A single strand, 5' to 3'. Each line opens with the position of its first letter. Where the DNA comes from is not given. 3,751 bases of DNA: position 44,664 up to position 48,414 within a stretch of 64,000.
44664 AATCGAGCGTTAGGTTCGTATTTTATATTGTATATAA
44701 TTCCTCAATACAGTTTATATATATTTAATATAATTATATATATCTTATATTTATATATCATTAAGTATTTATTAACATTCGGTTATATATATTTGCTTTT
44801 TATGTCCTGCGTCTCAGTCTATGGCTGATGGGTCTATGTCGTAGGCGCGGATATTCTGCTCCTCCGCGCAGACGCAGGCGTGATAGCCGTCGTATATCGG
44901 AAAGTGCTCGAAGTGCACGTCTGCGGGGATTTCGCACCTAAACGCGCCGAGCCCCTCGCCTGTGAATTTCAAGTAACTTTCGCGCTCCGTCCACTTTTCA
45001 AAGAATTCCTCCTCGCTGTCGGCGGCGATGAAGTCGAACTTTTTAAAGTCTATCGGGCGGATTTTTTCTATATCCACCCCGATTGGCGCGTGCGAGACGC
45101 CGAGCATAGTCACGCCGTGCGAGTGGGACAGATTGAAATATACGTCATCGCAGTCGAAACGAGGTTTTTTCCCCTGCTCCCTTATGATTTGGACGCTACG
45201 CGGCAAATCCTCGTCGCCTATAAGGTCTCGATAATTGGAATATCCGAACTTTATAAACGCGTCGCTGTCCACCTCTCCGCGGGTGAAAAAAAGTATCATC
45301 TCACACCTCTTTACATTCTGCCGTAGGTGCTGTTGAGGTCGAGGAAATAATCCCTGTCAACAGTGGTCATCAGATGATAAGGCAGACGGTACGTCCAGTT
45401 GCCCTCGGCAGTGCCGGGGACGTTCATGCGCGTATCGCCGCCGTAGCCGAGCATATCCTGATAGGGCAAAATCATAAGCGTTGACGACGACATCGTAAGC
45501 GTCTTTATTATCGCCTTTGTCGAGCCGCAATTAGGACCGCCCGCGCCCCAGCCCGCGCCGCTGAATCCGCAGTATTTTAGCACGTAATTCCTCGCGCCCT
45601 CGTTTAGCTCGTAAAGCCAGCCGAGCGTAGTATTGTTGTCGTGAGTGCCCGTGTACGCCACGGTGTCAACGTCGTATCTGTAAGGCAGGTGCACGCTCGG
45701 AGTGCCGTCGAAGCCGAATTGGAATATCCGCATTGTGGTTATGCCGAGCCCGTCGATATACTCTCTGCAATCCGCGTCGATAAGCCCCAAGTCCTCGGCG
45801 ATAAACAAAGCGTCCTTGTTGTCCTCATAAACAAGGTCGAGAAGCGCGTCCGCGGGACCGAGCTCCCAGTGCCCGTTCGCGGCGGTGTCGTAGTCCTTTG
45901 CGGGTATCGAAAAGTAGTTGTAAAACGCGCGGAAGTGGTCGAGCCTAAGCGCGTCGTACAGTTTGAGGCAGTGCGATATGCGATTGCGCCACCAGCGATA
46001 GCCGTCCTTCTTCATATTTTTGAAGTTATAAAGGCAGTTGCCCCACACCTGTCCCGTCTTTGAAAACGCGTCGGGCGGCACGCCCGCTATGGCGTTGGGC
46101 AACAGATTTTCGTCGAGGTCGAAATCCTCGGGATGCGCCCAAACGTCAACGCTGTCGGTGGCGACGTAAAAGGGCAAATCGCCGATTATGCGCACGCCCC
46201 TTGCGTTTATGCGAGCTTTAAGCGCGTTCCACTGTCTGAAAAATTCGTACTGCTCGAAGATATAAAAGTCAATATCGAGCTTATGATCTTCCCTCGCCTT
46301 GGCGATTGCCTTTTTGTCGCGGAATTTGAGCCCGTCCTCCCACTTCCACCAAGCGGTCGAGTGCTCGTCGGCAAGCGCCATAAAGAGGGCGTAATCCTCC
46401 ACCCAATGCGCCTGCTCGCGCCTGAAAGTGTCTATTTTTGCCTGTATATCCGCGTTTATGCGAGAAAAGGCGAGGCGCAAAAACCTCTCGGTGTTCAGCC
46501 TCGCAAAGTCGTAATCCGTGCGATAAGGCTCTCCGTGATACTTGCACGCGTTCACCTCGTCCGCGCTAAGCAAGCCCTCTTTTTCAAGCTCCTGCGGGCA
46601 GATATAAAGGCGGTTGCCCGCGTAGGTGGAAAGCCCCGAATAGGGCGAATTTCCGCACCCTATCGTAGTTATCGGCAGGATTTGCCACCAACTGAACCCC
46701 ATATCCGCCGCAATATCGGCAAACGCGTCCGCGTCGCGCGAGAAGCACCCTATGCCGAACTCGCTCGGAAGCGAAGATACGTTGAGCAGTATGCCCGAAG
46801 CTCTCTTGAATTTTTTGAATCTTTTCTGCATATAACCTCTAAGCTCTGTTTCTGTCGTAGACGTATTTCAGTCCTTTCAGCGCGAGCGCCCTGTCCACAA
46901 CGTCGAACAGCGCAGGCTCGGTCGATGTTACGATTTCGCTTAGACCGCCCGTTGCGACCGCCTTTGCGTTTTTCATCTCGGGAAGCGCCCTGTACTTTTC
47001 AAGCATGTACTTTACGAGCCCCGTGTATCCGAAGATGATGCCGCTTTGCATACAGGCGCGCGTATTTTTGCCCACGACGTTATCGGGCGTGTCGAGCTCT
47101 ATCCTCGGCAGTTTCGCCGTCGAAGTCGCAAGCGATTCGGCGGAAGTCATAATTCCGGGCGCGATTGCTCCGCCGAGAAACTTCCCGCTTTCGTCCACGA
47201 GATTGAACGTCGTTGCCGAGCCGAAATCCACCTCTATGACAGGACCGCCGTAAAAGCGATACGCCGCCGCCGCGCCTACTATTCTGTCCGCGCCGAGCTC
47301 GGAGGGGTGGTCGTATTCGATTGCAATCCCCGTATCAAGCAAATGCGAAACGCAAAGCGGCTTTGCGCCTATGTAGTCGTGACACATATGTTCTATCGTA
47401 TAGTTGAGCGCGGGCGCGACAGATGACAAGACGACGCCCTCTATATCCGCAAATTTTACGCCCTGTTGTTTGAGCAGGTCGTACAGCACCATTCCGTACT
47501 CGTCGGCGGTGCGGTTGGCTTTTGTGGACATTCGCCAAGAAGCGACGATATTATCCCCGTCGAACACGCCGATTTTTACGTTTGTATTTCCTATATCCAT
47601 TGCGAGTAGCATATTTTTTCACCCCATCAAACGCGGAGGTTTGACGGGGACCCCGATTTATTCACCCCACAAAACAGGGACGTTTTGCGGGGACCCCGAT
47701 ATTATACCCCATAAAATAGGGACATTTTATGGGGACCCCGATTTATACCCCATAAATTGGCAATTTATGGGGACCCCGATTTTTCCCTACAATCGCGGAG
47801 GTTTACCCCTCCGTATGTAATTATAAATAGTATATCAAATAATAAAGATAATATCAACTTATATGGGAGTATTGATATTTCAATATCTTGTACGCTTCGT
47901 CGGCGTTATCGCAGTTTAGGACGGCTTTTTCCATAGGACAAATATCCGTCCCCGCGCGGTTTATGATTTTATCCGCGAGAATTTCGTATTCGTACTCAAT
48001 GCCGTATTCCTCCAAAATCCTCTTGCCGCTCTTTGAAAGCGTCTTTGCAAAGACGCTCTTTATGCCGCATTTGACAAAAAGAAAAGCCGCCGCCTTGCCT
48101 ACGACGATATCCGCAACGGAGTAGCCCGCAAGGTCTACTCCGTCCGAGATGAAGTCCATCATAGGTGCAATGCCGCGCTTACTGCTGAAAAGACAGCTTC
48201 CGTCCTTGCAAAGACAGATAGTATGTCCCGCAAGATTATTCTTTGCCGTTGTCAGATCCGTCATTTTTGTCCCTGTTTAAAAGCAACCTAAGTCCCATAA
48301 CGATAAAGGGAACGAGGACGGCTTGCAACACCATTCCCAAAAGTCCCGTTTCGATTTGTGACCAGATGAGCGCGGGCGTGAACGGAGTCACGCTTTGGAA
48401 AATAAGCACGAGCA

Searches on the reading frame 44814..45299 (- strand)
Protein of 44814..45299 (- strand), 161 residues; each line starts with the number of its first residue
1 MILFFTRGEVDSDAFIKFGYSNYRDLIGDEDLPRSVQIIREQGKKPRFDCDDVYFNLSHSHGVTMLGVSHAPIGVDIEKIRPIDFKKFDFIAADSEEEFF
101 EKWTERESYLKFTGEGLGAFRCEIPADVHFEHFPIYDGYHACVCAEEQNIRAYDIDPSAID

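Call 75: search_protein_families(library=pfam, proteins=[window:44814-45299:-], max_evalue=0.001)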
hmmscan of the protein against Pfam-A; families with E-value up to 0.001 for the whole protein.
window:44814-45299:- (161 aa): 1 family
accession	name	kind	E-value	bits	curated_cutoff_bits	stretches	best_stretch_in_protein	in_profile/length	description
PF01648.25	ACPS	-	0.00013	22.4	25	0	72-120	1-68/111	4'-phosphopantetheinyl transferase superfamily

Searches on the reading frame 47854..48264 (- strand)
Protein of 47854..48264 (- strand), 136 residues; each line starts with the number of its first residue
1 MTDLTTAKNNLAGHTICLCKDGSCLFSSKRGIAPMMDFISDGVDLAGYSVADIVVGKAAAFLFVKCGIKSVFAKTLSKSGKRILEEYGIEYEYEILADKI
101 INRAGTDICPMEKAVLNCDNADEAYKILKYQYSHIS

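Call 75: search_protein_families(library=pfam, proteins=[window:47854-48264:-], max_evalue=0.001)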
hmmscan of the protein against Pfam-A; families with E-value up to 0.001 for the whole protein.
window:47854-48264:- (136 aa): 1 family
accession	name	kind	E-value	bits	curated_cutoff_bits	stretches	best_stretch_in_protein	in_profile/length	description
PF08973.16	TM1506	-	1.7e-37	128.4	27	1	13-129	10-127/130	Domain of unknown function (DUF1893)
